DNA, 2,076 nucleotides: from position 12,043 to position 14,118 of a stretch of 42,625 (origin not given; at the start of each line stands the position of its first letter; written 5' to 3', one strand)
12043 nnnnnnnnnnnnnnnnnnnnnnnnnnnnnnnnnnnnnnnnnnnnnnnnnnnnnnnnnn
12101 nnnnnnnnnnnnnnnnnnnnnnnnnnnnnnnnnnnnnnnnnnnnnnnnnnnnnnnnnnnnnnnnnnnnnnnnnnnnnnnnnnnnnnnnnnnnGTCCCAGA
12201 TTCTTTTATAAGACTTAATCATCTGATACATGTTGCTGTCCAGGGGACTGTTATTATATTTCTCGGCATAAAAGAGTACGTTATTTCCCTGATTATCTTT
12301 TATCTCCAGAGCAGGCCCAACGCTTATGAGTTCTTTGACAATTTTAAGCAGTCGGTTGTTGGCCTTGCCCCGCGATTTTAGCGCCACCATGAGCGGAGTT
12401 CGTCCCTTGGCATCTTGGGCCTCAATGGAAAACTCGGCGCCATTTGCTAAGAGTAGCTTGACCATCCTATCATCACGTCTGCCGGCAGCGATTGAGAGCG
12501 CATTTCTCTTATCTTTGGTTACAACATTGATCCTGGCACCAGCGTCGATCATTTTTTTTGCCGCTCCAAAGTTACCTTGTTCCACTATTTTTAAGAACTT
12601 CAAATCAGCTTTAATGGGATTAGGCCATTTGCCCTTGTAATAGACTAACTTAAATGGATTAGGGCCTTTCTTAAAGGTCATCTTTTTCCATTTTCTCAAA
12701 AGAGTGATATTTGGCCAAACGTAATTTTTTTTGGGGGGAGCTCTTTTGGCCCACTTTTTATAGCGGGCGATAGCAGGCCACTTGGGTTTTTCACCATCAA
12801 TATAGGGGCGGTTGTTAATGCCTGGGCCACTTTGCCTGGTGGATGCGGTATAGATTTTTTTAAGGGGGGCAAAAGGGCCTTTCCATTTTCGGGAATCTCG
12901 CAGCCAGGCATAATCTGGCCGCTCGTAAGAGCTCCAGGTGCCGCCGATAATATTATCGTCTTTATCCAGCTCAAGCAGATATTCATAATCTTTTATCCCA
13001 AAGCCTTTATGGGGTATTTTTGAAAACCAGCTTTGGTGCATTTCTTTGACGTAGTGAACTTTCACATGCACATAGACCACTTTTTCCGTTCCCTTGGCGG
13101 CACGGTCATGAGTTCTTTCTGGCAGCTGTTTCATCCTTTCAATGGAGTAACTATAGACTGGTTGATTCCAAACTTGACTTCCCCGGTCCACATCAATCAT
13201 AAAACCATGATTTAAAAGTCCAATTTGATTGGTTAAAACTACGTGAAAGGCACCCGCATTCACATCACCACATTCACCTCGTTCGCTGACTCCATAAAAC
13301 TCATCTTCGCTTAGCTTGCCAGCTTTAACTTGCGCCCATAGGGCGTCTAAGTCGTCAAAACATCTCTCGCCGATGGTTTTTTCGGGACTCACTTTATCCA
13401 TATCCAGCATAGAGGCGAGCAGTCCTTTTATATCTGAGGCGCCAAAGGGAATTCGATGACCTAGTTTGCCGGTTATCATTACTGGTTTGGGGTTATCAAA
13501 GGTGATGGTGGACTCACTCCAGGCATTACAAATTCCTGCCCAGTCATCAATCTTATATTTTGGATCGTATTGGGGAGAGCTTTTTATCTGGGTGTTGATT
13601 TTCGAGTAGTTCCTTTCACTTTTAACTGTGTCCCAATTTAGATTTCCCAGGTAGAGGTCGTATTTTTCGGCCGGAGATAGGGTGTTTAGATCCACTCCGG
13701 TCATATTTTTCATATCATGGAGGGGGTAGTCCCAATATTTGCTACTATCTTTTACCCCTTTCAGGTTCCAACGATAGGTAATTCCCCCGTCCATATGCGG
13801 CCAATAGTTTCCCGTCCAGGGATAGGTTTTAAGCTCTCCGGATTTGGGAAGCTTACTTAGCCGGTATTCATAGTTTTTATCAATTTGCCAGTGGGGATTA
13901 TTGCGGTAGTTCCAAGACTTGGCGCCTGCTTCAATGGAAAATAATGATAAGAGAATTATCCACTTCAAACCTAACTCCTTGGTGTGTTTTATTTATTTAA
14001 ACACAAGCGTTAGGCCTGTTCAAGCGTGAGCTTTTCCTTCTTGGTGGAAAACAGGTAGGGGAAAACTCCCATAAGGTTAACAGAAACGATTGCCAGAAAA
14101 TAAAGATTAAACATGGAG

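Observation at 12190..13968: Secreted oomycete-type (GP42/Pep-13) transglutaminase-elicitor domain fused to ankyrin repeats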

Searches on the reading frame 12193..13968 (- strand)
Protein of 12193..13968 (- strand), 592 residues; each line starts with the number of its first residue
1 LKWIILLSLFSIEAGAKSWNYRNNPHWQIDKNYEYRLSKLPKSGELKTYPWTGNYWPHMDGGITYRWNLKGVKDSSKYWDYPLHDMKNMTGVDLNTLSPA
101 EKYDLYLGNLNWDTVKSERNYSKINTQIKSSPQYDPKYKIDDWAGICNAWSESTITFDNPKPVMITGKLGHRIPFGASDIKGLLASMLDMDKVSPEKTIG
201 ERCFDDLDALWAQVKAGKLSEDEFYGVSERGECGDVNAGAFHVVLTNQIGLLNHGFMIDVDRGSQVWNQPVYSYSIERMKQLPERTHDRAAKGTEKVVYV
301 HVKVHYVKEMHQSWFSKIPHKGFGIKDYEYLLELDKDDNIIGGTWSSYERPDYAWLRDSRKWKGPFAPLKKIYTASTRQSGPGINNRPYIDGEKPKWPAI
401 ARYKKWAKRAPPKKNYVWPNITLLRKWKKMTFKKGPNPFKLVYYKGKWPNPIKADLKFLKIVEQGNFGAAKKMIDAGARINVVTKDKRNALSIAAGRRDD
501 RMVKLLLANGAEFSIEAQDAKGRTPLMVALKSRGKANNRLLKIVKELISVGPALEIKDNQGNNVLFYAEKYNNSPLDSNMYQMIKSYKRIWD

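Call 3: search_protein_families(library=pfam, proteins=[window:12193-13968:-], max_evalue=1)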
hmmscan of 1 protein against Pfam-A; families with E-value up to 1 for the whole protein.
window:12193-13968:- (592 aa): 6 families
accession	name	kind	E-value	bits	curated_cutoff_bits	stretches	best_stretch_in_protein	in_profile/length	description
PF16683.11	TGase_elicitor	-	1.3e-36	126.6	25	1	31-360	11-335/361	Transglutaminase elicitor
PF12796.13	Ank_2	-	2.4e-12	47.7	27.3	1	462-533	5-71/90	Ankyrin repeats (3 copies)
PF00023.36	Ank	-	4.6e-07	30.2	21.1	2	522-559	2-33/33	Ankyrin repeat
PF13857.12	Ank_5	-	5.2e-06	27.1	27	1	473-526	1-53/56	Ankyrin repeats (many copies)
PF13637.12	Ank_4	-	1.8e-05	25.3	22.7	2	493-531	3-39/50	Ankyrin repeats (many copies)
PF13606.12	Ank_3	-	0.0023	18.7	22.3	0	487-514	2-29/30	Ankyrin repeat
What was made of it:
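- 12799..13914 (-): GP42-type (TGase_elicitor, papain-like) domain, aa 19-390; Pfam match aa 31-360. PF16683 E 1.3e-36 (call 3).
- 12193..12621 (-): Ankyrin-repeat domain, aa 450-592, about four helix-pair repeats. Ank_2 E 2.4e-12 with Ank, Ank_4 and Ank_5 (call 3).
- On GP42 / TGase_elicitor (Pfam PF16683): 126.6 bits against a cut-off of 25; E 1.3e-36; aa 31-360 cover profile positions 11-335 of 361 (call 3).
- On Ankyrin repeat proteins (Pfam Ank clan): Ank_2 47.7 bits (cut-off 27.3), Ank 30.2 (21.1), Ank_4 25.3 (22.7), Ank_5 27.1 (27) (call 3).
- Checked: Pfam TGase_elicitor PF16683: E 1.3e-36, 126.6 bits against a cut-off of 25, aa 31-360 (call 3). Pfam Ank_2: E 2.4e-12, plus Ank, Ank_4 and Ank_5, aa 462-559 (call 3).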

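Call 4: search_protein_families(library=ncbifam, proteins=[window:12193-13968:-], max_evalue=1)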
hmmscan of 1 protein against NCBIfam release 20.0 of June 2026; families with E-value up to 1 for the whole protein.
window:12193-13968:- (592 aa): 4 families
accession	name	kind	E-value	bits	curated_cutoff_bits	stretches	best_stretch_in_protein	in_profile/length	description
NF043022.1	T4SS_AnkG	equivalog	1.2e-11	44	500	1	471-574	347-449/455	Dot/Icm T4SS effector AnkG/AnkZ/LegA7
NF043029.1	T4SS_AnkY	equivalog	3.5e-08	32.3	600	1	462-530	466-532/543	Dot/Icm T4SS effector AnkY/LegA9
NF043028.1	T4SS_AnkX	equivalog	0.00014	20.2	1400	1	461-545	555-638/938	Dot/Icm T4SS effector AnkN/AnkX/LegA8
NF041931.2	MzaA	equivalog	0.13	11.1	800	0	514-574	27-81/726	MZA anti-phage system associated sigma-70 family RNA polymerase sigma factor MzaA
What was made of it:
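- On Legionella Dot/Icm ankyrin effectors (NCBIfam AnkG/AnkZ, AnkY, AnkX equivalogs): Only the generic ankyrin region matches (call 4).
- Weak NCBIfam similarity to Legionella Dot/Icm Ank effectors (AnkG, AnkY, AnkX), with E values from 1e-11 to 1e-4 (call 4). They cover only the generic ankyrin region (call 4).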

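Call 5: search_solved_structures(query=window:12193-13968:-, max_evalue=1, show_alignments=2)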
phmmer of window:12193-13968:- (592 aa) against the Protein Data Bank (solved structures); distinct sequences matched with E-value up to 1: 318 (the best 60 are shown).
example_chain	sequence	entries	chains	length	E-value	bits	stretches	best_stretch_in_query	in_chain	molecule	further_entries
4rlv_A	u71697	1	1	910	7.7e-19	70.8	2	464-533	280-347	Ankyrin-1, Ankyrin-2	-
3tw5_A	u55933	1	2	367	2.9e-17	65.6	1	33-359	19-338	Transglutaminase elicitor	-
7tw3_G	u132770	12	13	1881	4.1e-17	65.1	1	445-538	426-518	Ankyrin-1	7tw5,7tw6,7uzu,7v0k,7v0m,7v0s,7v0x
5y4d_A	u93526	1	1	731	1.2e-16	63.6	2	463-532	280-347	Ankyrin-1,Ankyrin-2,Ankyrin-2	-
4hqd_A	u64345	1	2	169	4.3e-16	61.7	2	457-572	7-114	Engineered Protein OR265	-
5leb_A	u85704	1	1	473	1.1e-15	60.4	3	433-531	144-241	DDD_D12_06_D12_06_D12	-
5vkq_A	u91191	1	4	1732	8.1e-15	57.5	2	456-565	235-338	No mechanoreceptor potential C isoform L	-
5lec_A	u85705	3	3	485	1e-14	57.2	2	457-531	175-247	DDD_D12_12_D12_12_D12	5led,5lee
5le2_A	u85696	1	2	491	2.5e-14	55.9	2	454-531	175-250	DDD_D12_15_D12_15_D12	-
9jxq_C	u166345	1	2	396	3.7e-13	52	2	461-538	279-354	Kinase D-interacting substrate of 220 kDa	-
4gpm_A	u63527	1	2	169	7.7e-13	51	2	457-531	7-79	Engineered Protein OR264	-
4rly_A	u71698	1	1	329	1.2e-12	50.3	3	463-548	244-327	Nav1.2 - AnkB chimera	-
4hb5_A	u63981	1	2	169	1.7e-12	49.9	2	457-570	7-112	Engineered Protein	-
4qfv_A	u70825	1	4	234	4.9e-12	48.3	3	464-552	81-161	ANK-N5C-281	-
4gmr_A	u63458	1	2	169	1.7e-11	46.5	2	457-535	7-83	OR266 DE NOVO PROTEIN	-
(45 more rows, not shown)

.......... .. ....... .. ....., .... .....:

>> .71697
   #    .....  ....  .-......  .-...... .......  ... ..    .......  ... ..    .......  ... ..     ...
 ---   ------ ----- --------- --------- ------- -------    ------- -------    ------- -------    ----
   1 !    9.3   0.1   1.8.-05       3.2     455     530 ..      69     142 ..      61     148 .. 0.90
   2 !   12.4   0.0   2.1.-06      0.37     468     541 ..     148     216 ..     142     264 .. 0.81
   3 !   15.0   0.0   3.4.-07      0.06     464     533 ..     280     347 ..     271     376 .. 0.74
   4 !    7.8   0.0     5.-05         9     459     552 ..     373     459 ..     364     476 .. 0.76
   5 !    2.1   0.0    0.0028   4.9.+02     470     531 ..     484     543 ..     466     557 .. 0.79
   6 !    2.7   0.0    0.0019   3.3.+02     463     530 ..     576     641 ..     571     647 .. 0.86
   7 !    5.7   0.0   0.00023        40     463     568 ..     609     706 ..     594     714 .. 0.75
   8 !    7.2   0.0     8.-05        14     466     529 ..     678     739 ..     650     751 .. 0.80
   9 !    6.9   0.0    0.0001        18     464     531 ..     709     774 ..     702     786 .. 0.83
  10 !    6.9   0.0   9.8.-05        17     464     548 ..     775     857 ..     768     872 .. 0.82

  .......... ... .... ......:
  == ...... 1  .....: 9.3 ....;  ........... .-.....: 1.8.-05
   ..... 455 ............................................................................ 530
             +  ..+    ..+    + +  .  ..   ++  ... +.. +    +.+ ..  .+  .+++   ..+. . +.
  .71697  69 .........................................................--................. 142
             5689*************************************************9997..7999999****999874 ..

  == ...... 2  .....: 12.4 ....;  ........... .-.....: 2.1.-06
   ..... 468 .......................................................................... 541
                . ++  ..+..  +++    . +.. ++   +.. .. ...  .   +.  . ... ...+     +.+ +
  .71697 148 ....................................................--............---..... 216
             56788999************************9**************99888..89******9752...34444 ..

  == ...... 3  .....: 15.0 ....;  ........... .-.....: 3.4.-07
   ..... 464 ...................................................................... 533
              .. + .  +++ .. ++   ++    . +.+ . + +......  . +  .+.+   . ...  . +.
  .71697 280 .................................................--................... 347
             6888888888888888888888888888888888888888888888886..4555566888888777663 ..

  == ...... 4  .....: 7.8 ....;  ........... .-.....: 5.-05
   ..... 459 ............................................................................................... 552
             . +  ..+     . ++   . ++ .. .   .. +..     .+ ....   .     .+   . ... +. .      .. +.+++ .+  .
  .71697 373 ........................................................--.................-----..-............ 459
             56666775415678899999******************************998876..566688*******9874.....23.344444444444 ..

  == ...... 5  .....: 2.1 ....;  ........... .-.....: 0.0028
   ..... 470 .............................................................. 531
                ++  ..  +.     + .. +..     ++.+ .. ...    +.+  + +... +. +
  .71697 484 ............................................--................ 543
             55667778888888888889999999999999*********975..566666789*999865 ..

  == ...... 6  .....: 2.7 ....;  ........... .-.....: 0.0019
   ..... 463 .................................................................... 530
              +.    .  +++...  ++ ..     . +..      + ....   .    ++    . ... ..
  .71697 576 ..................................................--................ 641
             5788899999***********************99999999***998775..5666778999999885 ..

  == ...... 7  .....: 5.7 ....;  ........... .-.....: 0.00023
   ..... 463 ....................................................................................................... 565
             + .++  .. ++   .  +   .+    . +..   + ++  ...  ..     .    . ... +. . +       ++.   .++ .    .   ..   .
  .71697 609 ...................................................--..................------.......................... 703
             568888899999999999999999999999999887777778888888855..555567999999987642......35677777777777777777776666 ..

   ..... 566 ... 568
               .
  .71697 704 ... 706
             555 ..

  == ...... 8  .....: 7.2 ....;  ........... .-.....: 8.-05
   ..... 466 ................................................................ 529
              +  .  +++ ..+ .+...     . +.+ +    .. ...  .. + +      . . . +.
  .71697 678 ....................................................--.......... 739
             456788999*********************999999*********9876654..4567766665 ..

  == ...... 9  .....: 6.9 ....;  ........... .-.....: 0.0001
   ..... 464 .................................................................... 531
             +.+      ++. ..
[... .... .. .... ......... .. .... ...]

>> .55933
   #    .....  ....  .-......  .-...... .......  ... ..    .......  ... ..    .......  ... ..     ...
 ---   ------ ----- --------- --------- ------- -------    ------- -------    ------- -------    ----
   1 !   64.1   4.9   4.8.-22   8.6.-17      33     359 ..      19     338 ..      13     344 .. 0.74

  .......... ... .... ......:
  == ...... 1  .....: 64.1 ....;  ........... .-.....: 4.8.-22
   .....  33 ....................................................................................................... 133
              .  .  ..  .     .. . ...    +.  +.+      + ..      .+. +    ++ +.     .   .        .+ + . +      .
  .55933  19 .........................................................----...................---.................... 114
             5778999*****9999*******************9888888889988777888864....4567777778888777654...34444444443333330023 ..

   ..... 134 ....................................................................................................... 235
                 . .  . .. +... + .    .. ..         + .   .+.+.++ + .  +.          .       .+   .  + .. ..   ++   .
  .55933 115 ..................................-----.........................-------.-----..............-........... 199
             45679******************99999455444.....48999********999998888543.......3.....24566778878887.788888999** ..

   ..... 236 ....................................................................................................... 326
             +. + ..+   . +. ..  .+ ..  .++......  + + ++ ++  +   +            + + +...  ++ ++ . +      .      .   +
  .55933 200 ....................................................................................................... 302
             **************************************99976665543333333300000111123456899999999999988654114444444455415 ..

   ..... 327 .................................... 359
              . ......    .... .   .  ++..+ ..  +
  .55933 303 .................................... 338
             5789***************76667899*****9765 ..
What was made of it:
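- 12799..13914 (-): 3tw5_A sequence E 2.9e-17 (call 5).
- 13156..13173 (-): VWNQPV, the Pep-13 core. Trp267 and Asn268 are near-invariant, and Asn268 opens the long strand 268-281. Identical to GP42 in the aligned block (call 5).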
